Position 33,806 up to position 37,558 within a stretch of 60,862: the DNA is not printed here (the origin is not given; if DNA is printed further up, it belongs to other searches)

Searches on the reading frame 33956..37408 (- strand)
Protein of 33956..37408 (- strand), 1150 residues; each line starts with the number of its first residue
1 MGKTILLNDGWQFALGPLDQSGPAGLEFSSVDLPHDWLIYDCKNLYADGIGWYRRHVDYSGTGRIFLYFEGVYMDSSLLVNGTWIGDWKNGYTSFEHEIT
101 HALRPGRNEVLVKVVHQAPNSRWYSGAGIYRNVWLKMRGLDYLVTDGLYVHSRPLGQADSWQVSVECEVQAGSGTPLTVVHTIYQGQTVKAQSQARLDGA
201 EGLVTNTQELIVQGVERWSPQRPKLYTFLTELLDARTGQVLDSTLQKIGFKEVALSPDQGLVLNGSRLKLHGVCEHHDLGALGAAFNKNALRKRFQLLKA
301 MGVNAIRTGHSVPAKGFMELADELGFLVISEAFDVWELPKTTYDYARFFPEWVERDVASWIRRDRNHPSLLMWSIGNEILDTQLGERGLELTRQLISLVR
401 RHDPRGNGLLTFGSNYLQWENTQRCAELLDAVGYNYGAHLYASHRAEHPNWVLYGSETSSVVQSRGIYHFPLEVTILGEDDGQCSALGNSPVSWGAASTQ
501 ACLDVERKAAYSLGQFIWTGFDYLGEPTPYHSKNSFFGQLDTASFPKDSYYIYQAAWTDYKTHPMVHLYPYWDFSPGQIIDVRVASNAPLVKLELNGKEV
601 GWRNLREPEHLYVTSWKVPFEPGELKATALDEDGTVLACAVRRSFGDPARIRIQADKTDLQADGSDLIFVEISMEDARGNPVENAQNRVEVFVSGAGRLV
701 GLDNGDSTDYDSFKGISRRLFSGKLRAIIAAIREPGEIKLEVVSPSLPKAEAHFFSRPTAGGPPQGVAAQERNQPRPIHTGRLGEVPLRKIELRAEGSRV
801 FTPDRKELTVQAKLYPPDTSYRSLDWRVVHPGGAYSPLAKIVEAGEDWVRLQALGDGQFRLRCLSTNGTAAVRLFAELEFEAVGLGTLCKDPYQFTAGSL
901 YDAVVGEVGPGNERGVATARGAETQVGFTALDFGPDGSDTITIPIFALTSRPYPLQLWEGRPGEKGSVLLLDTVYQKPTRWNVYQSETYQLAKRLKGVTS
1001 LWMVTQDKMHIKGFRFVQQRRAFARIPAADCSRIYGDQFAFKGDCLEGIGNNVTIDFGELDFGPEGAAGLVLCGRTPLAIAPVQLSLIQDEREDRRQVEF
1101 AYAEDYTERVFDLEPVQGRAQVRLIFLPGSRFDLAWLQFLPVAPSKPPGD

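Call 4: search_protein_families(library=pfam, proteins=[window:33956-37408:-])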
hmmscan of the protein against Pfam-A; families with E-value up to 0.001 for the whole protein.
window:33956-37408:- (1150 aa): 7 families
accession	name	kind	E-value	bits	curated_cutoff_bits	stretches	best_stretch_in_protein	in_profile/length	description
PF18565.7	Glyco_hydro2_C5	-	4.4e-29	100.8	32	1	651-751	1-101/103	Glycoside hydrolase family 2 C-terminal domain 5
PF02836.23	Glyco_hydro_2_C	-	2.7e-22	79.7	21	1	258-405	5-155/302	Glycosyl hydrolases family 2, TIM barrel domain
PF16355.11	DUF4982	-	1.9e-15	57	23.9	1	577-637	1-60/61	Domain of unknown function (DUF4982)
PF02837.24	Glyco_hydro_2_N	-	8.2e-14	52.3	28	1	47-135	63-165/169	Glycosyl hydrolases family 2, sugar binding domain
PF00703.27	Glyco_hydro_2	-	5.7e-09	37.2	23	1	157-251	15-109/109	Glycosyl hydrolases family 2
PF09134.16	Invasin_D3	-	9.6e-05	23.3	33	1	647-706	1-60/98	Invasin, domain 3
PF22666.2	Glyco_hydro_2_N2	-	0.0002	21.9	27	1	52-115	51-118/167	Glycosyl hydrolase 2 galactose-binding domain-like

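Call 5: search_protein_families(library=ncbifam, proteins=[window:33956-37408:-])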
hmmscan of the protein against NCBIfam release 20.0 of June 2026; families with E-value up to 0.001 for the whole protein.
window:33956-37408:- (1150 aa): 11 families
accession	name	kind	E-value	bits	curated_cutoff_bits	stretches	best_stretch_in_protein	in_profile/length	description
NF041463.1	GalB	equivalog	1.3e-172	575.8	900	1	28-746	100-868/869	beta-galactosidase GalB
NF041462.1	GalA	equivalog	1.6e-152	509.3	900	1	28-752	46-761/763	beta-galactosidase GalA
NF050095.1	BetGlucuronLacZ4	equivalog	1.9e-51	175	950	1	3-625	15-648/666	beta-glucuronidase LacZ4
NF052611.1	beta_gal_Bga2A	equivalog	9.2e-45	153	999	1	50-379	114-458/1007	beta-galactosidase, LacZ type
NF007666.0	PRK10340.1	equivalog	2.4e-37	128.3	1284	1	63-378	126-449/1030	beta-galactosidase subunit alpha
NF049891.1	Bet1-4galacdseBT4156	equivalog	1.6e-33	115.6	1700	1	50-378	78-407/946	exo-beta-1,4-galactosidase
NF007074.0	PRK09525.1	subfamily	1.7e-31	108.9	1221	1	62-378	137-462/1027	beta-galactosidase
NF007538.0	PRK10150.1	equivalog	1.7e-30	105.9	544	1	122-435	166-473/607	beta-glucuronidase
NF049877.1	GlucurArabfur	equivalog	6.9e-26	90.2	1800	1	5-395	370-787/1400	beta-d-glucuronidase/beta-L-arabinofuranosidase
NF041100.1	betagal_LacZ_Ttogales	equivalog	5.2e-22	77.4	2000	1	63-382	125-446/1090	beta-galactosidase LacZ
NF049890.1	Bet1-4galacdseBT4151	equivalog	3.1e-13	48.6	1500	1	192-379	267-450/952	exo-beta-1,4-galactosidase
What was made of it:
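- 33956..37408 (-): GH2 enzyme (GalB-like, 1150 aa) upstream of the operon. Calls 4, 5.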
